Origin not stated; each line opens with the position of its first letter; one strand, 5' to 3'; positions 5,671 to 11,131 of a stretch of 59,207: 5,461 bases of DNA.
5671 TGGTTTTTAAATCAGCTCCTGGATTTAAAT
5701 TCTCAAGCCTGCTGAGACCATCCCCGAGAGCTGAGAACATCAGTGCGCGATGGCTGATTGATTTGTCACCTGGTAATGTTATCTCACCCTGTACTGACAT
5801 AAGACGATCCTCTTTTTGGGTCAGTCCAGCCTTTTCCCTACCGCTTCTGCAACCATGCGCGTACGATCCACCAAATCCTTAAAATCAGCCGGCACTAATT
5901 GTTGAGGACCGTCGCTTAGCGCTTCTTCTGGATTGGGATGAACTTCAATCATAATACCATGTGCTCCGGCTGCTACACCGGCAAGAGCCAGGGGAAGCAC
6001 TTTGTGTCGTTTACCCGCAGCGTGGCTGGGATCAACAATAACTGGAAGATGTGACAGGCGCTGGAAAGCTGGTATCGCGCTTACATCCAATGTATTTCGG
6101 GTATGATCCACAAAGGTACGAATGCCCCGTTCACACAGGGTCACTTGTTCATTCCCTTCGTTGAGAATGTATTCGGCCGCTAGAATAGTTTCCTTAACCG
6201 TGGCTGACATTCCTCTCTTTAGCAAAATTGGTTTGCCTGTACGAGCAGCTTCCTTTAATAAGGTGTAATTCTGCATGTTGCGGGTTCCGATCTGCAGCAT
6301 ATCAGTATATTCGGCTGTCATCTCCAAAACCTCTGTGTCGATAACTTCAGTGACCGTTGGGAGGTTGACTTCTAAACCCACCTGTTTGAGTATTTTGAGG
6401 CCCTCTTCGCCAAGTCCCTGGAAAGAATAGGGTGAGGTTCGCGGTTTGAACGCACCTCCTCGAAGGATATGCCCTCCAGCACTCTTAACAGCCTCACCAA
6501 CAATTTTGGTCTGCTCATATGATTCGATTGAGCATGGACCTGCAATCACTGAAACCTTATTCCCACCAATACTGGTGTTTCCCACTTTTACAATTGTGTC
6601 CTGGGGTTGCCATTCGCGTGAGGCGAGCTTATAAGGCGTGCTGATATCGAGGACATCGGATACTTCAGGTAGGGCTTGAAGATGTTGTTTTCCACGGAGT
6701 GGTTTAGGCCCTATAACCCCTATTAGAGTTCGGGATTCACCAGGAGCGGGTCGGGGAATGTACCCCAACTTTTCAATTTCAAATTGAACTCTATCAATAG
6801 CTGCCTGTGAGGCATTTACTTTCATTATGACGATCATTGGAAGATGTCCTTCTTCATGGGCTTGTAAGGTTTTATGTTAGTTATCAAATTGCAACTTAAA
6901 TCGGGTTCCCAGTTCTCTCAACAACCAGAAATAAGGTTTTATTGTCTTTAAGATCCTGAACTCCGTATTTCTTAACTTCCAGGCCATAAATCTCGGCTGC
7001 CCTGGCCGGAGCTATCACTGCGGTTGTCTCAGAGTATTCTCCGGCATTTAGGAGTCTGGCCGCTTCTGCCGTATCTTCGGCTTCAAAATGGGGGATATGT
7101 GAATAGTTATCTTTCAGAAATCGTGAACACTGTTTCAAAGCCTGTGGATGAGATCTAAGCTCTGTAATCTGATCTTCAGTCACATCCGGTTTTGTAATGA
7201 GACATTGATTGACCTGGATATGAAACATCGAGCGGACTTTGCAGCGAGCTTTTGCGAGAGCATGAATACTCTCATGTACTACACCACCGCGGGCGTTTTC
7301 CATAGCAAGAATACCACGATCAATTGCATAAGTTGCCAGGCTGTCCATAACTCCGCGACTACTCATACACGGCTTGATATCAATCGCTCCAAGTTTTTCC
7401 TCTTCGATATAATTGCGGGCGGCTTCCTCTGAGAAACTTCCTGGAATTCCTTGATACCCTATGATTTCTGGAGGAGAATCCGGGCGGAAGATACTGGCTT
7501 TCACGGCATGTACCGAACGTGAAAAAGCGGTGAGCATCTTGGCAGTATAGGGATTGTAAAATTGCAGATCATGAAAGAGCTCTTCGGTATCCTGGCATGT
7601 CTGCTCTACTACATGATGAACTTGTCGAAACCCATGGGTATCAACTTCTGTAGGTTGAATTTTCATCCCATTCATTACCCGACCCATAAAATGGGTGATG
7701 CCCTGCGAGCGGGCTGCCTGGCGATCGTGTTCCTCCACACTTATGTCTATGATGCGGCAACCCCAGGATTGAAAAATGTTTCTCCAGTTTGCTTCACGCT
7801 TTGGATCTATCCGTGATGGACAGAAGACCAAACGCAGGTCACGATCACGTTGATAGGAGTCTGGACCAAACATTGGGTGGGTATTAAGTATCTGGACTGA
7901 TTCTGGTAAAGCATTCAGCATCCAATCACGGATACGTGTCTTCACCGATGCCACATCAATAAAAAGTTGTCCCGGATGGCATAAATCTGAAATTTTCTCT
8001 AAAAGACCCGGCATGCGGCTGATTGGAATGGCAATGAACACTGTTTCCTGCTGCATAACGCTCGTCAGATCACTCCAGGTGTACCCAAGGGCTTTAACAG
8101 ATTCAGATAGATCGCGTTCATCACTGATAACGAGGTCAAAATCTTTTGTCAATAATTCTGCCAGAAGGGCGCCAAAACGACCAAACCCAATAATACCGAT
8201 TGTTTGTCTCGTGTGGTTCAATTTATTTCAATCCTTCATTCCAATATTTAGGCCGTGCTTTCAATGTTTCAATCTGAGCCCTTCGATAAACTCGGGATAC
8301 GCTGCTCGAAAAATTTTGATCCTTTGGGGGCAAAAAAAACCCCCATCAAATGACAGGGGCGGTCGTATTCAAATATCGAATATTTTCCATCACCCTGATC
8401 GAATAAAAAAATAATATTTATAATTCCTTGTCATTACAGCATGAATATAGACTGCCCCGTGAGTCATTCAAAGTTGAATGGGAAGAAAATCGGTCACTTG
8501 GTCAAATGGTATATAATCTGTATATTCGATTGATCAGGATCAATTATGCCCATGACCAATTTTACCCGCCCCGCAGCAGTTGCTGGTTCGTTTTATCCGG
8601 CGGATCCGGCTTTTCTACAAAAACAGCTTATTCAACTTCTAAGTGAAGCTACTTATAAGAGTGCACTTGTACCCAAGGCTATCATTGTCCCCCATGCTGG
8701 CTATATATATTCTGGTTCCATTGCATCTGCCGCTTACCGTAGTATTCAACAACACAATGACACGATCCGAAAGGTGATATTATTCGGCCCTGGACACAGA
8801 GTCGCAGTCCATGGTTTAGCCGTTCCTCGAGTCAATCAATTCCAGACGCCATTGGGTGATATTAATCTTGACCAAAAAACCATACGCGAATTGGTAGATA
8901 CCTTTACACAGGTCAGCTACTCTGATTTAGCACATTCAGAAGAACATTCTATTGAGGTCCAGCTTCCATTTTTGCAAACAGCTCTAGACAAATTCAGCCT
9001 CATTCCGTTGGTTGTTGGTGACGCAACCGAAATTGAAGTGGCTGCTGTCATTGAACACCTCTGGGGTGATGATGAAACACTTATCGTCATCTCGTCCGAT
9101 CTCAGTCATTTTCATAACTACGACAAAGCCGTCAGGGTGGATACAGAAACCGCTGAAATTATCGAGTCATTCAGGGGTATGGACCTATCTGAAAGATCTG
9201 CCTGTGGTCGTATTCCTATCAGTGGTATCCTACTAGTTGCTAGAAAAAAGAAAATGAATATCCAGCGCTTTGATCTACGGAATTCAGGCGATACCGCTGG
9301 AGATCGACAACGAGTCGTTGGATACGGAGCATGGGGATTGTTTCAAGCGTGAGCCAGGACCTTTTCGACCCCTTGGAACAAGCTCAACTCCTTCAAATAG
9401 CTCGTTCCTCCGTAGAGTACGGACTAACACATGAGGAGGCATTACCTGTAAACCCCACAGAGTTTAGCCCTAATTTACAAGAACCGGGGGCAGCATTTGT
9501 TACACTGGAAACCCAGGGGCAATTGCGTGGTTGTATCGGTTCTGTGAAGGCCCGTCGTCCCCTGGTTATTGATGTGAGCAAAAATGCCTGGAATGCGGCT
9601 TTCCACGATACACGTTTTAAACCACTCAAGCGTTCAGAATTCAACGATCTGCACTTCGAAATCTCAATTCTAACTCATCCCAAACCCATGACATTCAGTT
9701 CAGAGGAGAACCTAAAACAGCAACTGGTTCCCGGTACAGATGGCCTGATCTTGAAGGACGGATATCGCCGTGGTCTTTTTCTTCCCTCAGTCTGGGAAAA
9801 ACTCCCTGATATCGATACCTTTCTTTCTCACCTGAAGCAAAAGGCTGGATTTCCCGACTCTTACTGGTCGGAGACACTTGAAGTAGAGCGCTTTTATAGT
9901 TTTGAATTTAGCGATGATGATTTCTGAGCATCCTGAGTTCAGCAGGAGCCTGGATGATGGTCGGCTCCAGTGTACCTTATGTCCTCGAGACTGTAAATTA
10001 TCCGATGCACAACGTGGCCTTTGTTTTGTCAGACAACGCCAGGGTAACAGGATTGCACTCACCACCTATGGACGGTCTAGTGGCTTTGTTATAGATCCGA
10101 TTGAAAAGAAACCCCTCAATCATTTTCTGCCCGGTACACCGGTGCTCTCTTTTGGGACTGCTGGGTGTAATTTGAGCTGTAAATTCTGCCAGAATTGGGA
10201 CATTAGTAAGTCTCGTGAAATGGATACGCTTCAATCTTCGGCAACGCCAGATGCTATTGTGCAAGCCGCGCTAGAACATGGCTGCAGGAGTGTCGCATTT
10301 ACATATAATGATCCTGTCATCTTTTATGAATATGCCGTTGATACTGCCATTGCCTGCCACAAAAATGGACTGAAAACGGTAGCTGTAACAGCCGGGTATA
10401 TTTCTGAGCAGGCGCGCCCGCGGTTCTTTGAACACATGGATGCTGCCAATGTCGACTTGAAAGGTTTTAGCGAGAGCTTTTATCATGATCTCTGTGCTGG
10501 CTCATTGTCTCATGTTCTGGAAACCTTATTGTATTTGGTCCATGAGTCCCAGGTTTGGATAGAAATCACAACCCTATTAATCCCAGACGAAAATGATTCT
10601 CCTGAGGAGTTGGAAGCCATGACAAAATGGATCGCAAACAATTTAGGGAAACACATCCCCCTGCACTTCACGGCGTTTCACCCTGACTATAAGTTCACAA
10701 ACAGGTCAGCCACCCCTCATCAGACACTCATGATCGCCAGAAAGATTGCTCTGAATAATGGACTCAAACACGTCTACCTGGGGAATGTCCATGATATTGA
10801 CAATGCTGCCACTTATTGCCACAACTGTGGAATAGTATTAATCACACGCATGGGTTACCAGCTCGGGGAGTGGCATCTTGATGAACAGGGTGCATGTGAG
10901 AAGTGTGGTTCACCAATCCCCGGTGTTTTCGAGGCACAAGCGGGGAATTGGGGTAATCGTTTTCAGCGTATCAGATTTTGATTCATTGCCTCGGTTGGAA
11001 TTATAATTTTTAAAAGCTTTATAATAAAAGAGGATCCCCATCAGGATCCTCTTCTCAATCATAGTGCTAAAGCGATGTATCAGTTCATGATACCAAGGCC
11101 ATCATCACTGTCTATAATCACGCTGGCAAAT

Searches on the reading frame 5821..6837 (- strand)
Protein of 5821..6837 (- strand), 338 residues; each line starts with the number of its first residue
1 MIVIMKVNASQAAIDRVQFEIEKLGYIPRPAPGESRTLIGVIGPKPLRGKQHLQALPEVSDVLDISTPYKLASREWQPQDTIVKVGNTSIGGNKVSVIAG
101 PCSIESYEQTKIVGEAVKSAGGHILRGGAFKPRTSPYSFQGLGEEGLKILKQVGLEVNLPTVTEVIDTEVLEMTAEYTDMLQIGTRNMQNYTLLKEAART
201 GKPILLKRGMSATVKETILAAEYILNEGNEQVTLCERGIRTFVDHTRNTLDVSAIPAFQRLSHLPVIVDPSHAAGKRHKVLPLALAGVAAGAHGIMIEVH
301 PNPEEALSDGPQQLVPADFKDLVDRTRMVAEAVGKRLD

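Call 64: search_protein_families(library=pfam, proteins=[window:5821-6837:-], max_evalue=0.00001)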
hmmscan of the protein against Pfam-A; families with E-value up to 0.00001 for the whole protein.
window:5821-6837:- (338 aa): 3 families
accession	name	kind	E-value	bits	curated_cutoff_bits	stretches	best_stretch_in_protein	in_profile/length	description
PF00793.26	DAHP_synth_1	-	6.6e-80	268.3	25.5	1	87-320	9-255/270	DAHP synthetase I family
PF18152.6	DAHP_snth_FXD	-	1.7e-14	53.8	27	1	1-66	1-66/67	DAHP synthase ferredoxin-like domain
PF03102.20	NeuB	-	6.9e-10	39.2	22.1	1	140-335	51-238/241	NeuB family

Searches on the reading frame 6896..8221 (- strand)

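Call 64: search_protein_families(library=pfam, proteins=[window:6896-8221:-], max_evalue=0.00001)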
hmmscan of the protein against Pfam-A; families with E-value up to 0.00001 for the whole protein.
window:6896-8221:- (441 aa): 3 families
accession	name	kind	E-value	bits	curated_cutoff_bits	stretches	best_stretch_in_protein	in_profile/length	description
PF00800.23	PDT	-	3.2e-44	151.4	25.2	1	254-437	1-179/181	Prephenate dehydratase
PF02153.23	PDH_N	-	1.8e-12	47.5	26.5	1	45-122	32-109/154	Prephenate dehydrogenase, nucleotide-binding domain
PF03807.23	F420_oxidored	-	7.7e-07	30.1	21.6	1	7-91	1-92/94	NADP oxidoreductase coenzyme F420-dependent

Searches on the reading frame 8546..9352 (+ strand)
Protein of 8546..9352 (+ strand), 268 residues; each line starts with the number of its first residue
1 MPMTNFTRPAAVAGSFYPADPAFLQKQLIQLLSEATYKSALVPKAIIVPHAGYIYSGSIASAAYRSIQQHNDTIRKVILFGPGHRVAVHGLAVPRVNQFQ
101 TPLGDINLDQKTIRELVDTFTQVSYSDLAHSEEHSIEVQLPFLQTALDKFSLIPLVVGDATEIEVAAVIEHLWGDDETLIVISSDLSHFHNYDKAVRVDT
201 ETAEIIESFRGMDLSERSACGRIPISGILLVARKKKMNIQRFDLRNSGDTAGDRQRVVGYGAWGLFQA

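Call 64: search_protein_families(library=pfam, proteins=[window:8546-9352:+], max_evalue=0.00001)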
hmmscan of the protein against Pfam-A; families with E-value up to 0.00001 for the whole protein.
window:8546-9352:+ (268 aa): 1 family
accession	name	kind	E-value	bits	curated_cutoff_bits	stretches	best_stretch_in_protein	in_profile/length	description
PF01875.22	Memo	-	8.4e-55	186.3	27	1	10-262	2-267/269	Memo-like protein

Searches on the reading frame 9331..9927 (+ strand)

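Call 64: search_protein_families(library=pfam, proteins=[window:9331-9927:+], max_evalue=0.00001)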
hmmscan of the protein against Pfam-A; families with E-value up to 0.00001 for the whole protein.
window:9331-9927:+ (198 aa): 1 family
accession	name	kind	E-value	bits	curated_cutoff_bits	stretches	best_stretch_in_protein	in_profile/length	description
PF01871.22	AMMECR1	-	4.2e-48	163.5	25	1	21-190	1-165/168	AMMECR1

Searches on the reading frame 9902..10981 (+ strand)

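Call 36: search_protein_families(library=ncbifam, proteins=[window:9902-10981:+], max_evalue=0.001)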
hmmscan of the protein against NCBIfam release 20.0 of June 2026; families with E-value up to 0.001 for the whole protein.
window:9902-10981:+ (359 aa): 18 families
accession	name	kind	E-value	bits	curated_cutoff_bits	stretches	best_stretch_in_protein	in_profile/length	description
TIGR04337.1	AmmeMemoSam_rS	hypoth_equivalog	2e-181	602.5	220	1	13-358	3-348/349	AmmeMemoRadiSam system radical SAM enzyme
TIGR02493.1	PFLA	equivalog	1.5e-14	53.9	231.75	1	86-246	22-185/235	pyruvate formate-lyase-activating protein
TIGR02494.1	PFLE_PFLC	subfamily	1.7e-12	47.2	174.35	1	136-260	132-255/293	glycyl-radical enzyme activating protein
TIGR04041.1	activase_YjjW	hypoth_equivalog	4.8e-12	45.9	250.2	1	144-261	125-240/276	YjjW family glycine radical enzyme activase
NF008356.0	PRK11145.1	equivalog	3e-08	33.2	375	1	86-245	27-189/246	pyruvate formate lyase 1-activating protein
NF033717.2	HPDL_rSAM_activ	equivalog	3.3e-08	33.2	420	1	130-294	133-306/311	4-hydroxyphenylacetate decarboxylase activase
TIGR02495.1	NrdG2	equivalog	5.2e-08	32.4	131.15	1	86-247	23-183/193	anaerobic ribonucleoside-triphosphate reductase activating protein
NF048010.1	SfplDhtActHpsHDes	equivalog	1.6e-07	30.4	430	1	137-269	141-277/298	(2S)-3-sulfopropanediol dehydratase activating enzyme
NF043069.1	T4HPD_activ_SAM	equivalog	2.4e-06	27.1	425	1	125-247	121-242/299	trans-4-hydroxy-L-proline dehydratase activase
TIGR04003.1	rSAM_BssD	equivalog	5.3e-06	25.8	496.45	1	130-249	130-249/314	[benzylsuccinate synthase]-activating enzyme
TIGR04395.1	cutC_activ_rSAM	equivalog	1.3e-05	24.6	360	0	138-246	140-247/309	choline TMA-lyase-activating enzyme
TIGR02668.1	moaA_archaeal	equivalog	2.2e-05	23.6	325.25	1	86-252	17-181/303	GTP 3',8-cyclase MoaA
NF048008.1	SfplDhtActHpfHKleb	equivalog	2.3e-05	23.9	500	1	131-252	130-250/308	(2S)-3-sulfopropanediol dehydratase activating enzyme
NF033719.1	ind_deCO2_activ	equivalog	2.3e-05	23.9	425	1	131-247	133-248/302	indoleacetate decarboxylase activase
NF001199.0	PRK00164.2-1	equivalog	0.00012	21.3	231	1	86-242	19-173/308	GTP 3',8-cyclase MoaA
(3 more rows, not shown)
